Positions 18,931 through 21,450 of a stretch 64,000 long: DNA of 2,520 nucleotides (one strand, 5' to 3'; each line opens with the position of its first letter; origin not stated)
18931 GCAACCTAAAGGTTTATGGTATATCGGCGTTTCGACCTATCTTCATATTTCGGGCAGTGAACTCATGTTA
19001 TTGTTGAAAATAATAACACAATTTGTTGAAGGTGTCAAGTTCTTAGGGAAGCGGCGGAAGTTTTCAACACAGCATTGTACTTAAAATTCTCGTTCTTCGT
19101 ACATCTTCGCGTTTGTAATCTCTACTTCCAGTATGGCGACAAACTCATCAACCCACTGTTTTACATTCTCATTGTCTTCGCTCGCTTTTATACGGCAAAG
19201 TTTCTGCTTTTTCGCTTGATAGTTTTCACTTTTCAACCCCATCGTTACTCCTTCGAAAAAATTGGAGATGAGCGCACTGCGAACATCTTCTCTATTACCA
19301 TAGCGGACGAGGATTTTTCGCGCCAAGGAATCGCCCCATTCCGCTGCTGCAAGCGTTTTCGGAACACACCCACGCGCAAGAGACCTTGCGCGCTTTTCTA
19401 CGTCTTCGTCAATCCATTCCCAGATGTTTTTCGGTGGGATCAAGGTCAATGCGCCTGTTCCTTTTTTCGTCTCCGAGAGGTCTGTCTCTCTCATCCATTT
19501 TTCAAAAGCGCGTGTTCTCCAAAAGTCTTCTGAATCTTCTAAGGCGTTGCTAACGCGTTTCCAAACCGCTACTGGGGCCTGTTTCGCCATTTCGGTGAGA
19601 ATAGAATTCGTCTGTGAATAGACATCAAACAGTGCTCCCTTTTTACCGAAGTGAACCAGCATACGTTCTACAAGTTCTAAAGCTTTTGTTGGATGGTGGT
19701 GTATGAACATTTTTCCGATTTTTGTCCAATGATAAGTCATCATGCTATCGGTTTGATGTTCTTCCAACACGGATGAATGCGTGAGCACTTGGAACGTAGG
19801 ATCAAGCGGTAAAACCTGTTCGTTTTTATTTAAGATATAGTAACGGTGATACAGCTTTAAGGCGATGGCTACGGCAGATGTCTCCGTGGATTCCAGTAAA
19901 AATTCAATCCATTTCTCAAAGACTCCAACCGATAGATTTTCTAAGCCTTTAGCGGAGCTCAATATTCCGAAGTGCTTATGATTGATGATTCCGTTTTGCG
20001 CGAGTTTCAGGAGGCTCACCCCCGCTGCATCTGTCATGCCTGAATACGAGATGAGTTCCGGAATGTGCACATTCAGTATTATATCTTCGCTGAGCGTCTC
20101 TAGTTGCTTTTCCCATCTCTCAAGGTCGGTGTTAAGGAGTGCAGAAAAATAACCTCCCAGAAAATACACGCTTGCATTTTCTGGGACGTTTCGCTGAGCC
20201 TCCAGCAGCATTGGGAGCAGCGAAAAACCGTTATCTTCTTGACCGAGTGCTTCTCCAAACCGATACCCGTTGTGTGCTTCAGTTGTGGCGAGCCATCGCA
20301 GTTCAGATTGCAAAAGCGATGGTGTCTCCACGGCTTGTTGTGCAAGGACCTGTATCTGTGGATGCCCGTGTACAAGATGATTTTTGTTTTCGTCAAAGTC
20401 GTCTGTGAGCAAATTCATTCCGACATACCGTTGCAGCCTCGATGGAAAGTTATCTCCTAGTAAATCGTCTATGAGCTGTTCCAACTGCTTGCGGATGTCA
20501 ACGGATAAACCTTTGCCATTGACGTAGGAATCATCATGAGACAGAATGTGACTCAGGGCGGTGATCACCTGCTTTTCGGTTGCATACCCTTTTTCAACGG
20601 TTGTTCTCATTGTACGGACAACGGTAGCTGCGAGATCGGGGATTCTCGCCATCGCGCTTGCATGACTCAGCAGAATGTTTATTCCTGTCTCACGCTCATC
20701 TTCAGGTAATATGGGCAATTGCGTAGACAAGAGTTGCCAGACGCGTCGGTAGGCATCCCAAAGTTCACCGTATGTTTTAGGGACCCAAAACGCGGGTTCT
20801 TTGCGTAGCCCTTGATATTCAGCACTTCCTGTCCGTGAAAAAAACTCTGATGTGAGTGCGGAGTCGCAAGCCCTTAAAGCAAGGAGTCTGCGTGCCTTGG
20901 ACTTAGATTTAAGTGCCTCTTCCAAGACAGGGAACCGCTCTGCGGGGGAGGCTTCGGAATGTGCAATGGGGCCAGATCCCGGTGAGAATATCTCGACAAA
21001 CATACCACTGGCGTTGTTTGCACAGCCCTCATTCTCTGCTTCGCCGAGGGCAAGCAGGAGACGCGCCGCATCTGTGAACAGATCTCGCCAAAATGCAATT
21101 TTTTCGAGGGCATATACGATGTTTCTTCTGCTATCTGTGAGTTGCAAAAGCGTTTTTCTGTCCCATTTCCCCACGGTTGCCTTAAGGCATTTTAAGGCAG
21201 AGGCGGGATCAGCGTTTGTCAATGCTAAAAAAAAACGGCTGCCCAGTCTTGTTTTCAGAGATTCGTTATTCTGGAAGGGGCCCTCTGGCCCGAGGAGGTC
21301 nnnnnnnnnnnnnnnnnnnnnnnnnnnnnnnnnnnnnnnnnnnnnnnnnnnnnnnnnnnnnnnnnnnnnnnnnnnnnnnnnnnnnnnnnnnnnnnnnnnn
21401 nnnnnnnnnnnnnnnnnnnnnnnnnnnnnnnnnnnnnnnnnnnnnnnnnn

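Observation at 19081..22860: Candidate Avs-like antiviral STAND NTPase with an Mrr-type nuclease effector domain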

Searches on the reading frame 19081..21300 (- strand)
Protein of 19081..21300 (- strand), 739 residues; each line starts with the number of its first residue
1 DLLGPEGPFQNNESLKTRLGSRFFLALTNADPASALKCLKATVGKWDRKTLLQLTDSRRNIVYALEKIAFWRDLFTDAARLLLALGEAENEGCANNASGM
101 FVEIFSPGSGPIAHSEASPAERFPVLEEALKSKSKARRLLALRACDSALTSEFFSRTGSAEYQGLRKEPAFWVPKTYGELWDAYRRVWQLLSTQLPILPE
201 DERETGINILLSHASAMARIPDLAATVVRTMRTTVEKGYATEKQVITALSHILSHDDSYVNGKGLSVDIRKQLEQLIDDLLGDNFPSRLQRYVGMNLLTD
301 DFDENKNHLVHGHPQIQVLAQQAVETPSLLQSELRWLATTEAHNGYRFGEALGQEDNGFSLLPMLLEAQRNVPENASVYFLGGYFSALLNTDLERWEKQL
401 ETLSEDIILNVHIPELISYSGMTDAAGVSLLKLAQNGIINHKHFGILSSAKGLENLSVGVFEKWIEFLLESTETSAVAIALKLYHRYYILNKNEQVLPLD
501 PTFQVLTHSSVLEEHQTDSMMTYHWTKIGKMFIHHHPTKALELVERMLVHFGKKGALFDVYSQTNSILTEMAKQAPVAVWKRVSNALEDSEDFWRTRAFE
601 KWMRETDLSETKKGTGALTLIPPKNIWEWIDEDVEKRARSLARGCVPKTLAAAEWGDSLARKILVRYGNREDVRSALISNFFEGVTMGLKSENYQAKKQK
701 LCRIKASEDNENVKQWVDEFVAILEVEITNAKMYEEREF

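Call 41: search_protein_families(library=pfam, proteins=[window:19081-21300:-], max_evalue=10)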
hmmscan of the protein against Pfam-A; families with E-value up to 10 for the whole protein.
window:19081-21300:- (739 aa): 2 families
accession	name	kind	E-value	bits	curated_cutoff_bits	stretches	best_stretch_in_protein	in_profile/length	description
PF11903.14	ParD_like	-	0.016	15.6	23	1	524-564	31-70/73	ParD-like antitoxin of type II bacterial toxin-antitoxin system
PF04659.18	Arch_fla_DE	-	0.12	12.8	21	1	462-486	20-44/96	Archaeal flagella protein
